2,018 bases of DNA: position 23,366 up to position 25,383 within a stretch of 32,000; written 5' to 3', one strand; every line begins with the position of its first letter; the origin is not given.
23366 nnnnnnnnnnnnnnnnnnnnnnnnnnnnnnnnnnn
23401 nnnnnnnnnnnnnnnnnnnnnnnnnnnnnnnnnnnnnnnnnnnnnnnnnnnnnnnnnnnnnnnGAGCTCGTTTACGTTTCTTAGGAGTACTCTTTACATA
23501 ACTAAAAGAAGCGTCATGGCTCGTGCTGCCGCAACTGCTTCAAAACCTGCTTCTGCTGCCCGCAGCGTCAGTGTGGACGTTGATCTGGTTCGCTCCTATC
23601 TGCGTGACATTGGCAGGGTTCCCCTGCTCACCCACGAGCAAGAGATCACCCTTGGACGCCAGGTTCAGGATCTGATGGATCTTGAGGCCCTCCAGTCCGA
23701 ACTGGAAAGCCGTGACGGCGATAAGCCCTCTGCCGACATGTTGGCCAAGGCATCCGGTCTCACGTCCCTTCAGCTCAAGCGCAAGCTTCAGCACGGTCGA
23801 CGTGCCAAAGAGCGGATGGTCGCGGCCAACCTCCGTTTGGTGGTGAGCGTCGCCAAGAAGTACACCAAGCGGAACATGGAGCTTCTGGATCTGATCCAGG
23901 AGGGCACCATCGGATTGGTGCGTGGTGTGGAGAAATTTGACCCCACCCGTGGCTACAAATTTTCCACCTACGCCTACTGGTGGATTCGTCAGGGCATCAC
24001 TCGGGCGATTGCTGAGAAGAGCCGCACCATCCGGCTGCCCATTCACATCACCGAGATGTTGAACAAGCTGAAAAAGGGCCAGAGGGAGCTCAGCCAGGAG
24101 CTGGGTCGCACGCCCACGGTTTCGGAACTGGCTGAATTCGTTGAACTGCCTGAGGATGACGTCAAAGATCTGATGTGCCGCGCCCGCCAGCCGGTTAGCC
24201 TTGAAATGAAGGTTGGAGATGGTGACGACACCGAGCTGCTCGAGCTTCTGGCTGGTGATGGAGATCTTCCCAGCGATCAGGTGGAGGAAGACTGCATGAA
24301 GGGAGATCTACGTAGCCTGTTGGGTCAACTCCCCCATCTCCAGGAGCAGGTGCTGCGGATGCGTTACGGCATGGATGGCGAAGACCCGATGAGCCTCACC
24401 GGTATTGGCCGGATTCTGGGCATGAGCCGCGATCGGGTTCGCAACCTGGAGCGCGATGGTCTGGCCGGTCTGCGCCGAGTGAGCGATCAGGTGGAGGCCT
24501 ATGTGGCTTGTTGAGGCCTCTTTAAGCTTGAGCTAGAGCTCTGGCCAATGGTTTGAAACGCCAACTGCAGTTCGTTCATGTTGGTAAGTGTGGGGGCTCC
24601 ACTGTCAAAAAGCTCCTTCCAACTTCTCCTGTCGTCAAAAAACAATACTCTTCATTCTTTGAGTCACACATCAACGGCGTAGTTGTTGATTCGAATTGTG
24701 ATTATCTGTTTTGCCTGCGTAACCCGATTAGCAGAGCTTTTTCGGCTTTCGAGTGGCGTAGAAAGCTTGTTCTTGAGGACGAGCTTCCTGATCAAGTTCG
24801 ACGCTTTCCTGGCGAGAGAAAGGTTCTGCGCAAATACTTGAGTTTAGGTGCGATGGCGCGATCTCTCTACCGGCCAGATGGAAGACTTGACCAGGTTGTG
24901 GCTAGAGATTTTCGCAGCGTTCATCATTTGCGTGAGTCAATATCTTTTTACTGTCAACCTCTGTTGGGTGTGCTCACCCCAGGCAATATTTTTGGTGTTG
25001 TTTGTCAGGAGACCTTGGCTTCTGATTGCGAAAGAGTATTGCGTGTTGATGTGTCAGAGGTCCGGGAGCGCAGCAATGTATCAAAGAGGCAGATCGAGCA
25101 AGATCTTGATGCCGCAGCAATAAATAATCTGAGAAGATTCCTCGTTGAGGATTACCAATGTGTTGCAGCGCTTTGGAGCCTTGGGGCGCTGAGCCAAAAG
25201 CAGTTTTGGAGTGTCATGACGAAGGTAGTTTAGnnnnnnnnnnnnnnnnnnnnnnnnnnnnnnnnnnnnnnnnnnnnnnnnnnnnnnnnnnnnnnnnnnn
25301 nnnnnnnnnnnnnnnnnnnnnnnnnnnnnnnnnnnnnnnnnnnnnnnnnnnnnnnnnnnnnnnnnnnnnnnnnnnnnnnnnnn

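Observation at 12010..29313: Four sulfotransferase-like P-loop genes in three compositional classes within 17 kb, plus a sulfatase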

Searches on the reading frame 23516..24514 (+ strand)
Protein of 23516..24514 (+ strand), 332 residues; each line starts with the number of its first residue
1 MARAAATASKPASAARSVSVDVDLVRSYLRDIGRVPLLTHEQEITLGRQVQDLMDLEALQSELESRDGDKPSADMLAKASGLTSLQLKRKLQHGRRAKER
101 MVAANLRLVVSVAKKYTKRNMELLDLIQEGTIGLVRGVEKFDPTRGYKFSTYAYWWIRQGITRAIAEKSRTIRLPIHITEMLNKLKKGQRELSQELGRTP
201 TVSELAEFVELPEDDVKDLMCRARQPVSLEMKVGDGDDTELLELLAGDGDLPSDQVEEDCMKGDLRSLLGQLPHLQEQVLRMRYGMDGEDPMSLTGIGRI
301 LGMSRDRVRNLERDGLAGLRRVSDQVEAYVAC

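Call 11: search_protein_families(library=pfam, proteins=[window:23516-24514:+], max_evalue=0.01)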
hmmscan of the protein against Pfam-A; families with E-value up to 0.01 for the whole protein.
window:23516-24514:+ (332 aa): 5 families
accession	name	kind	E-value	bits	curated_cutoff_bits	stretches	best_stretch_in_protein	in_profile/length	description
PF04539.22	Sigma70_r3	-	2.9e-26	91.8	25.3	1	180-255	1-77/78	Sigma-70 region 3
PF04542.20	Sigma70_r2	-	4.7e-23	81.2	24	1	101-171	1-71/71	Sigma-70 region 2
PF00140.25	Sigma70_r1_2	-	9.5e-13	48.3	22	1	23-55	1-33/34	Sigma-70 factor, region 1.2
PF04545.22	Sigma70_r4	-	9.5e-13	47.9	24.1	1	268-320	1-49/50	Sigma-70, region 4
PF08281.18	Sigma70_r4_2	-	0.0014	18.6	25.7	0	264-309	3-44/54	Sigma-70, region 4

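Call 83: search_protein_families(library=ncbifam, proteins=[window:23516-24514:+], max_evalue=0.01)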
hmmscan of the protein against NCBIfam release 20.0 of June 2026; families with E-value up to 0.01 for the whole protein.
window:23516-24514:+ (332 aa): 52 families (the best 25 are shown)
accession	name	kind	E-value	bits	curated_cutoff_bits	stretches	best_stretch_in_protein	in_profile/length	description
TIGR02997.1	Sig70-cyanoRpoD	subfamily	7.3e-135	449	384.5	1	23-320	1-298/298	RNA polymerase sigma factor, RpoD/SigA family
NF005642.0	PRK07405.1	subfamily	7.8e-129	429.4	524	1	21-331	7-317/318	RNA polymerase sigma factor SigD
NF004615.0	PRK05949.1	subfamily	2.1e-125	418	530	1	14-331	9-326/327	RNA polymerase sigma factor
NF005785.0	PRK07598.1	equivalog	1.8e-107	359.7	554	2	76-321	155-400/415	RNA polymerase sigma factor SigC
NF005643.0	PRK07406.1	equivalog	1.3e-97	327.4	500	1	6-321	70-385/397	RNA polymerase sigma factor RpoD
NF004208.0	PRK05658.1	equivalog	5.8e-89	299.8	555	2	87-321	383-618/631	RNA polymerase sigma factor RpoD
NF005920.0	PRK07921.1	subfamily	4.1e-87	292.2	464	1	10-322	17-317/328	RNA polymerase sigma factor SigB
NF004561.0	PRK05901.1-3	equivalog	3.6e-81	273.9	582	1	10-323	225-527/537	RNA polymerase sigma factor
NF006666.0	PRK09210.1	equivalog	1.6e-80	271.2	572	2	87-323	122-360/370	RNA polymerase sigma factor RpoD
NF004560.0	PRK05901.1-1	equivalog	4.2e-79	267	711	1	17-323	208-506/516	RNA polymerase sigma factor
NF041931.2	MzaA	equivalog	9.2e-78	262.8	800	1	88-322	467-704/726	MZA anti-phage system associated sigma-70 family RNA polymerase sigma factor MzaA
TIGR02393.1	RpoD_Cterm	equivalog_domain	8.9e-76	254.6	354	1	97-323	1-228/238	RNA polymerase sigma factor RpoD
TIGR02394.1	rpoS_proteo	equivalog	2e-75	253.9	378.7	2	89-322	38-273/285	RNA polymerase sigma factor RpoS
NF004207.0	PRK05657.1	equivalog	9.8e-73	245.3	394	1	89-322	81-316/329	RNA polymerase sigma factor RpoS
NF004562.0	PRK05901.1-4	equivalog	5.9e-65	219.8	779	1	87-325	307-548/571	RNA polymerase sigma factor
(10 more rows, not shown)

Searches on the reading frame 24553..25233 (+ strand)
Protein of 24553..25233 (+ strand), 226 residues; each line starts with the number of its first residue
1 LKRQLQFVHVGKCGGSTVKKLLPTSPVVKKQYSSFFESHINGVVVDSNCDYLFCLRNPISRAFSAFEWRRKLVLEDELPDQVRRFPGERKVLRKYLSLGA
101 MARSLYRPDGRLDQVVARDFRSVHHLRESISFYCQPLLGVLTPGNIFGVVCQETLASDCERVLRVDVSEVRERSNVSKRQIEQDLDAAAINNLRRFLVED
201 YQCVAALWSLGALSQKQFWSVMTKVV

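Call 8: search_protein_families(library=pfam, proteins=[window:24553-25233:+], max_evalue=1)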
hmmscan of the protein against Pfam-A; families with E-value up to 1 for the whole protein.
window:24553-25233:+ (226 aa): 1 family
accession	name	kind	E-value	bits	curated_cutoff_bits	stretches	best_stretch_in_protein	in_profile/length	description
PF03567.20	Sulfotransfer_2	-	0.14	12.7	22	0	32-81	66-108/252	Sulfotransferase family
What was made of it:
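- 24553..25233 (+): ST2: short (226 aa), divergent Sulfotransfer_2-like sulfotransferase, GC 0.47, directly after a group-2 sigma factor gene. It converges on abH with a 20-nt overlap. Alone it scores only E=0.14 against PF03567 (call 8).
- On PAPS-dependent sulfotransferase superfamily: ST2 (24553-25233): Alone: PF03567, E=0.14, 12.7 bits, below the cut-off of 22 (call 8).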

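Call 9: search_protein_families(library=ncbifam, proteins=[window:24553-25233:+], max_evalue=1)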
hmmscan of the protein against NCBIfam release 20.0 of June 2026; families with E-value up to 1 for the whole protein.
window:24553-25233:+ (226 aa): 0 families

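Call 16: search_solved_structures(query=window:24553-25230:+, max_evalue=10)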
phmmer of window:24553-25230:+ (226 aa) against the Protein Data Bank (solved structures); distinct sequences matched with E-value up to 10: 2.
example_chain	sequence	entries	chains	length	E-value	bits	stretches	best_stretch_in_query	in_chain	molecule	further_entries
8fmw_M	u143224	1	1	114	0.047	16.5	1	164-220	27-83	30S ribosomal protein S13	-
2oux_A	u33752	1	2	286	0.36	13.6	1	114-173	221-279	Magnesium transporter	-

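Call 22: find_homologous_proteins(query=window:24553-25230:+)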
Query window:24553-25230:+ (226 aa): 305 proteins with E <= 0.001 among 579 candidates; the best 120 are listed.
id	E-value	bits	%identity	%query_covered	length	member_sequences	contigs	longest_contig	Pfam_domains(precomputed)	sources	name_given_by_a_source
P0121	1.8e-134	464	91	100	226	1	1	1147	-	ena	-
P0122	1.0e-133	462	90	100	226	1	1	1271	-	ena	-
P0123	1.1e-133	462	90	100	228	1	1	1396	-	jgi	jgi:hypothetical protein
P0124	1.1e-132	458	91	99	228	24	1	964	-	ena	-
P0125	1.7e-132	458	91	99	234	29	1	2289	-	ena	-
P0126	3.4e-132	457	89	100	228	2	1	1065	-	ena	-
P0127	1.3e-131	455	89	100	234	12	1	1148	-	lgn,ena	-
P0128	4.4e-131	453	88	100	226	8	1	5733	-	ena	-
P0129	4.8e-131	453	88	100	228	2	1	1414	-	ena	-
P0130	1.6e-129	448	88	100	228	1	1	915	-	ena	-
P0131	2.2e-128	444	86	100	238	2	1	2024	-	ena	-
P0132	4.9e-128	443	88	100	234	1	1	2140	-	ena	-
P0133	2.1e-127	441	85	100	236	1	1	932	-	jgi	-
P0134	2.3e-127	441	87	100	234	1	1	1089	-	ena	-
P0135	6.9e-125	433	84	100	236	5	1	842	-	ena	-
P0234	2.0e-113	395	78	98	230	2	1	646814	-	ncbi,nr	ncbi:hypothetical protein FZZ90_05860 [Synechococcus sp. MU1617]|nr:hypothetical protein [Synechococ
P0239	7.1e-113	394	76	100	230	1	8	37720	-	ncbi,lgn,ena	-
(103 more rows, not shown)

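Call 37: find_encoding_contigs(protein=P0234, flank=10000, max_places=3)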
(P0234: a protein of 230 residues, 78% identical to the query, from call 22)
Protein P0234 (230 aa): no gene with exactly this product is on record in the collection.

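Call 45: search_protein_representatives(protein=window:24553-25230:+)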
Query: 226 residues. Proteins with E-value up to 0.001 (for the whole library): 424; up to 1e-10: 250; up to 1e-30: 46. The best 150 are listed.
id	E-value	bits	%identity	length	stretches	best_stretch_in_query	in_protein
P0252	3.7e-92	324.2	64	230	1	1-222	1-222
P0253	2.1e-52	194.2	80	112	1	1-106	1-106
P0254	4.2e-49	183.4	70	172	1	104-224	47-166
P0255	1.7e-47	178.2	43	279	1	2-222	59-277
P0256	3.7e-45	170.6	45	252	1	4-214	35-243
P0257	6.1e-45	169.8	42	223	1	4-218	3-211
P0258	5.1e-43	163.6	40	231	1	2-215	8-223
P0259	1.3e-42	162.2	46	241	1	5-218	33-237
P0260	2.1e-42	161.5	46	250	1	2-216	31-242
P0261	2.6e-41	158.0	39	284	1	3-217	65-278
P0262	3.0e-40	154.5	41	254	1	2-214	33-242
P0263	3.3e-40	154.4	45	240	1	4-205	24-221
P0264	1.2e-39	152.6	58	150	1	87-219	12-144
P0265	9.1e-39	149.7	41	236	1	2-207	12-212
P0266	1.9e-38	148.6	40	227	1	4-223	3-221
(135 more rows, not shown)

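Call 47: search_protein_families(library=pfam, alignment_id=A4, max_evalue=0.1)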
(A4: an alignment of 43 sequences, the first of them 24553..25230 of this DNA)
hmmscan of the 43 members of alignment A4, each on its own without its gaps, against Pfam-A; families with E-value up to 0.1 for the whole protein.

A. member 1, window:24553-25230:+ (226 aa): 0 families

B. families by the number of members that match (of 43 scanned): 17 families
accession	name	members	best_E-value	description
PF03567.20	Sulfotransfer_2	35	3.1e-07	Sulfotransferase family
PF00685.33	Sulfotransfer_1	9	0.0026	Sulfotransferase domain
PF13469.12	Sulfotransfer_3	3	0.0067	Sulfotransferase family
PF19445.4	eIF3h_C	1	0.0023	C-terminal region of eIF3h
PF06241.17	Castor_Poll_mid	1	0.0029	Castor and Pollux, part of voltage-gated ion channel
PF13366.12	PDDEXK_3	1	0.0085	PD-(D/E)XK nuclease superfamily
PF00977.27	His_biosynth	1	0.022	Histidine biosynthesis protein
PF06926.16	Rep_Org_C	1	0.027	Putative replisome organiser protein C-terminus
PF10776.14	DUF2600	1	0.03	Protein of unknown function (DUF2600)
PF16902.11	FokI_D3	1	0.058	FokI, D3 domain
PF02527.21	GidB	1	0.059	rRNA small subunit methyltransferase G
PF18083.6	PutA_N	1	0.06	Proline utilization A N-terminal domain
PF13977.11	TetR_C_6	1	0.069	BetI-type transcriptional repressor, C-terminal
PF18401.7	Thioredoxin_13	1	0.07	Thioredoxin-like domain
PF01676.23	Metalloenzyme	1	0.08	Metalloenzyme superfamily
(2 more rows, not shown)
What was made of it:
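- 24553..25233 (+): Of 43 diverse relatives, 35 hit PF03567, best 3.1e-7 (call 47).
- ST2 family: 35 of 43 members hit PF03567 (call 47).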

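Call 48: search_solved_structures(query=A4, max_evalue=10, show_alignments=2)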
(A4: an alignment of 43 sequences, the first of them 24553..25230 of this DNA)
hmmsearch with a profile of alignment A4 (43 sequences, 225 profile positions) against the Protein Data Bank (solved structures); distinct sequences matched with E-value up to 10: 7.
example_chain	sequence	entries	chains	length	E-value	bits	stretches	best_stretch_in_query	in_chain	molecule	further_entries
3rnl_A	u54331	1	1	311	0.0016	21.5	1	50-97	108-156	Sulfotransferase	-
5t03_A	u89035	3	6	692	0.28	14.2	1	45-71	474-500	maltose binding protein - heparan sulfate 6-O-sulfotransferase isoform 3 fusion protein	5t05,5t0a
4ndz_A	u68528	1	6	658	0.3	14.1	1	44-71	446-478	Maltose-binding periplasmic protein, Heparan sulfate 2-O-sulfotransferase 1 fusion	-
3f5f_A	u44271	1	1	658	0.32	14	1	44-71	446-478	Maltose-binding periplasmic protein, Heparan sulfate 2-O-sulfotransferase 1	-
1t8t_A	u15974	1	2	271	0.67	12.9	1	47-69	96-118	heparan sulfate D-glucosaminyl 3-O-sulfotransferase 3A1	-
1t8u_A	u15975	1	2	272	0.67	12.9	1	47-69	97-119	heparan sulfate D-glucosaminyl 3-O-sulfotransferase 3A1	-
6xkg_B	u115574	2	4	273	0.67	12.9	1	47-69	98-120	Heparan sulfate glucosamine 3-O-sulfotransferase 3A1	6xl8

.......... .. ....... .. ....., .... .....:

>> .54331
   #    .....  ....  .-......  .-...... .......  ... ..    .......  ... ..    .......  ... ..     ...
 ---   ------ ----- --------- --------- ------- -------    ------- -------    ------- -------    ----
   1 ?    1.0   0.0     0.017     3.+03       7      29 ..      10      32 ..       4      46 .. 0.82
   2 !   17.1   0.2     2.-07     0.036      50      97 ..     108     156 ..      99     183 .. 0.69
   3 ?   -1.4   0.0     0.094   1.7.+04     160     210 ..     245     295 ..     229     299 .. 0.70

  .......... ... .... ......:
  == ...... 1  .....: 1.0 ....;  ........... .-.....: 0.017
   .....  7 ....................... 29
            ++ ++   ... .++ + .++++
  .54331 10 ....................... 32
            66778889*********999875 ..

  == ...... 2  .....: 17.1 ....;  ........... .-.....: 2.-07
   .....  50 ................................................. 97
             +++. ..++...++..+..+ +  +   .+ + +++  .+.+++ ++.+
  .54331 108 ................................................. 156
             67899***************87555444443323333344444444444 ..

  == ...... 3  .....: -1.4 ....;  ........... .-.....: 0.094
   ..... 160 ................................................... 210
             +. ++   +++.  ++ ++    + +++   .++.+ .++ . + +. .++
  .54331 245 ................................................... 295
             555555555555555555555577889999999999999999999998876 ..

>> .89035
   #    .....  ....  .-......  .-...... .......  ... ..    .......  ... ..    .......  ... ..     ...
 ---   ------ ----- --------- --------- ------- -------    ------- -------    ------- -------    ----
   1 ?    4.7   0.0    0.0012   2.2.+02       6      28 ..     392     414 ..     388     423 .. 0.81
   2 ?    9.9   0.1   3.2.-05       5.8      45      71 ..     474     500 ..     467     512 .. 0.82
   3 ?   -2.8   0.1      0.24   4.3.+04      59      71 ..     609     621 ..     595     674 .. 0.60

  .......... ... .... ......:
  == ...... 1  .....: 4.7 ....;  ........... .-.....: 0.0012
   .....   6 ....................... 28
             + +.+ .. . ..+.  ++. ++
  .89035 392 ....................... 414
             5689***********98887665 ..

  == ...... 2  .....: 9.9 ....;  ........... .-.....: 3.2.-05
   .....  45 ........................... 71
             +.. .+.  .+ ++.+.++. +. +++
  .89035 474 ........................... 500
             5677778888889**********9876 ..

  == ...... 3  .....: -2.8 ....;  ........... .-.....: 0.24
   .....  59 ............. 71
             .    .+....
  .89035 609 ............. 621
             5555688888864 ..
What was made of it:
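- On PAPS-dependent sulfotransferase superfamily: ST2 (24553-25233): PDB profile hits are all sulfotransferases (call 48).
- Closest known: Pfam Sulfotransfer_2. Same: The ST2 family hits it in 35 of 43 members (call 47), and its profile weakly matches HS6ST, HS2ST and 3-OST in the PDB (call 48).
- PDB hits are sulfotransferases only (call 48).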

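Call 50: predict_structure(alignment_id=A3)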
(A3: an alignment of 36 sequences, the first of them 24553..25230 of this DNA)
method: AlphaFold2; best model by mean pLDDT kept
length: 226 residues; sequences in the alignment: 36
mean_pLDDT: 62.7   pTM: 0.61
mean pLDDT of the five models: 62.7, 62.0, 61.7, 52.1, 46.3
residues with pLDDT >= 90: 12; 70-90: 74; 50-70: 74; < 50: 66
segments of 3 or more residues with pLDDT < 50: 1-5, 7-47, 151-153, 169-179
pLDDT, mean of each block of 10 residues (from residue 1): 43 39 45 37 42 63 77 71 69 89 91 89 69 53 62 53 53 43 77 77 68 74 58
secondary structure, 60 per line:
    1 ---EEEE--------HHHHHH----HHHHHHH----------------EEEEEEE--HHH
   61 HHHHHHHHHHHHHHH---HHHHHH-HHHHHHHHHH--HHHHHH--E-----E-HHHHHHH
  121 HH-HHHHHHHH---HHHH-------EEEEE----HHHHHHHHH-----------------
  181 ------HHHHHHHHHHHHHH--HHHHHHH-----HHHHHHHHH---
elements in order: E4-7 H16-21 H26-32 E49-55 H58-75 H79-84 H86-95 H98-103 H114-122 H124-131 H135-138 E146-150 H155-163 H187-200 H203-209 H215-223
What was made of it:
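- The ST2 structure model is poor, pLDDT 62.7 (call 50).
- Tried and rejected: The alignment was too shallow and pLDDT was 62.7 (call 50).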

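Call 58: fold_search(model_id=the predicted structure, library=pdb)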
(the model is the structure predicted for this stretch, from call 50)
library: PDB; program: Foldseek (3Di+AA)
matches with E <= 10: 139; with E <= 0.001: 0
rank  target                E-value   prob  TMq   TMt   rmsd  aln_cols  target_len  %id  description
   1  3rnl                  2.3e-02  0.89  0.37  0.35  10.1       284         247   15  Crystal Structure of Sulfotransferase from Alicyclobacillus acidocaldarius (released 2011-06-29)
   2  8ccy                  5.6e-02  0.80  0.41  0.16  10.0       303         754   11  Human heparan sulfate N-deacetylase-N-sulfotransferase 1 in complex with calcium and 3'-phosphoadenosine-5'-phosphosulfa (released 2024-02-07)
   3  1nst                  9.6e-02  0.82  0.37  0.32   7.9       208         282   12  THE SULFOTRANSFERASE DOMAIN OF HUMAN HAPARIN SULFATE N-DEACETYLASE/N-SULFOTRANSFERASE (released 1999-09-16)
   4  9f6z_A                1.1e-01  0.87  0.45  0.16   8.7       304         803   10  Human N-deacetylase/N-sulfotransferase 1 homodimer (released 2025-04-16)
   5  8chs_A                2.4e-01  0.69  0.39  0.15   7.6       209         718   13  Human heparan sulfate N-deacetylase-N-sulfotransferase 1 in complex with calcium, 3'-phosphoadenosine-5'-phosphosulfat (released 2024-02-21)
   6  5tiv                  2.4e-01  0.20  0.26  0.25  16.9       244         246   15  Schistosoma haematobium (Blood Fluke) Sulfotransferase (released 2017-05-31)
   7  6bdp                  2.5e-01  0.16  0.25  0.23  16.9       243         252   13  Schistosoma mansoni (Blood Fluke) Sulfotransferase/CIDD-0000071 (Compound 9c) Complex (released 2018-10-03)
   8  6b51                  2.6e-01  0.18  0.24  0.23  15.4       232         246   14  Schistosoma haematobium (Blood Fluke) Sulfotransferase, Y54F Mutant (released 2018-10-10)
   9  6b53_A                3.4e-01  0.14  0.24  0.23  17.0       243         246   13  Schistosoma haematobium (Blood Fluke) Sulfotransferase, S166T Mutant (released 2018-10-10)
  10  5byk                  3.4e-01  0.14  0.24  0.23  16.9       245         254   13  Schistosoma mansoni (Blood Fluke) Sulfotransferase/S-oxamniquine Complex (released 2015-09-30)
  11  6bdq                  5.3e-01  0.18  0.24  0.22  16.1       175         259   14  Schistosoma mansoni (Blood Fluke) Sulfotransferase/CIDD-0000074 (Compound 10a) Complex (released 2018-10-03)
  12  5x2b_J                6.5e-01  0.09  0.23  0.20  17.7       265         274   12  Crystal structure of mouse sulfotransferase SULT7A1 complexed with PAP (released 2018-03-28)
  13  8e5q                  7.3e-01  0.12  0.26  0.24  16.5       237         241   12  Schistosoma mansoni (Blood Fluke) Sulfotransferase/CIDD-0150303 Complex (released 2023-07-26)
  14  1efh_A                7.3e-01  0.12  0.27  0.23  16.2       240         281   11  CRYSTAL STRUCTURE OF THE HUMAN HYDROXYSTEROID SULFOTRANSFERASE IN THE PRESENCE OF PAP (released 2000-09-06)
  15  6bds                  8.5e-01  0.10  0.25  0.23  16.6       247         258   13  Schistosoma mansoni (Blood Fluke) Sulfotransferase/CIDD-0000204 (Compound 11f) Complex (released 2018-10-03)
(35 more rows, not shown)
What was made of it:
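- Tried and rejected: The Foldseek list is dominated by sulfotransferases but at E>=0.023 (call 58).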

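Call 61: find_encoding_contigs(protein=P0239, flank=10000, max_places=4)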
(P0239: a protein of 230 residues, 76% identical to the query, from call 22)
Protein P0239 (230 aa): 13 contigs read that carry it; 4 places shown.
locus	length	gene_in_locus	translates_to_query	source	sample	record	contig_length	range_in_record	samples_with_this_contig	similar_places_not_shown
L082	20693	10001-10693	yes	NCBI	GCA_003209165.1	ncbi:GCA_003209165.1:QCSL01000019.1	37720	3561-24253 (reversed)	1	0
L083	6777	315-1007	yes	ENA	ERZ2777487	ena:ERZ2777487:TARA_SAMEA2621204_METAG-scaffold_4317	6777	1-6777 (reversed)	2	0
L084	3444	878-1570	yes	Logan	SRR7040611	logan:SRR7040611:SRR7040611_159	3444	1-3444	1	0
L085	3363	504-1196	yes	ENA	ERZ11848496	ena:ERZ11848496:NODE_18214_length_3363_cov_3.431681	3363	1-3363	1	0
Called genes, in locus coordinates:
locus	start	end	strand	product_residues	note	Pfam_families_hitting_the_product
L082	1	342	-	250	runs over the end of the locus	PF00132:Hexapep (weak)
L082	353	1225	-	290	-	-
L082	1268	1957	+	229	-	PF01738:DLH (weak)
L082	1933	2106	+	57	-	-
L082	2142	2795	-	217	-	PF05198:IF3_N, PF00707:IF3_C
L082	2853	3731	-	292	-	PF01745:IPT (weak), PF01715:IPPT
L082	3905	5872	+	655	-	PF02518:HATPase_c, PF00204:DNA_gyraseB, PF01751:Toprim, PF00986:DNA_gyraseB_C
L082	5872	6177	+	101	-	-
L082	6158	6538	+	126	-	PF02537:CRCB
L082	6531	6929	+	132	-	PF02537:CRCB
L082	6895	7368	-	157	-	PF00255:GSHPx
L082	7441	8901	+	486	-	PF03448:MgtE_N, PF00571:CBS, PF01769:MgtE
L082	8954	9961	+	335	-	PF00140:Sigma70_r1_2, PF04542:Sigma70_r2, PF04539:Sigma70_r3, PF04545:Sigma70_r4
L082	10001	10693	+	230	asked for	-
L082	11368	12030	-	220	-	PF13489:Methyltransf_23 (weak)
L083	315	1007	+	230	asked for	-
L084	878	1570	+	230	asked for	-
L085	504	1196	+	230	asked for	-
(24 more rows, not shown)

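Call 88: search_dna_similar(query=window:24553-25230:+, collection=phages, mode=protein, max_evalue=0.001, max_rows=10)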
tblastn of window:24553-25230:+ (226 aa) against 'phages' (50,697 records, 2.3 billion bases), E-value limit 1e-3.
No match.

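Call 101: search_protein_families(library=padloc, proteins=[window:24553-25233:+], max_evalue=0.01)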
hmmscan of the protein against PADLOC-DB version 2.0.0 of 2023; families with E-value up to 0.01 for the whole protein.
window:24553-25233:+ (226 aa): 0 families

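Call 102: search_protein_families(library=phrogs, proteins=[window:24553-25233:+], max_evalue=0.01)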
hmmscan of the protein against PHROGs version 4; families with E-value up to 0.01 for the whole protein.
window:24553-25233:+ (226 aa): 0 families
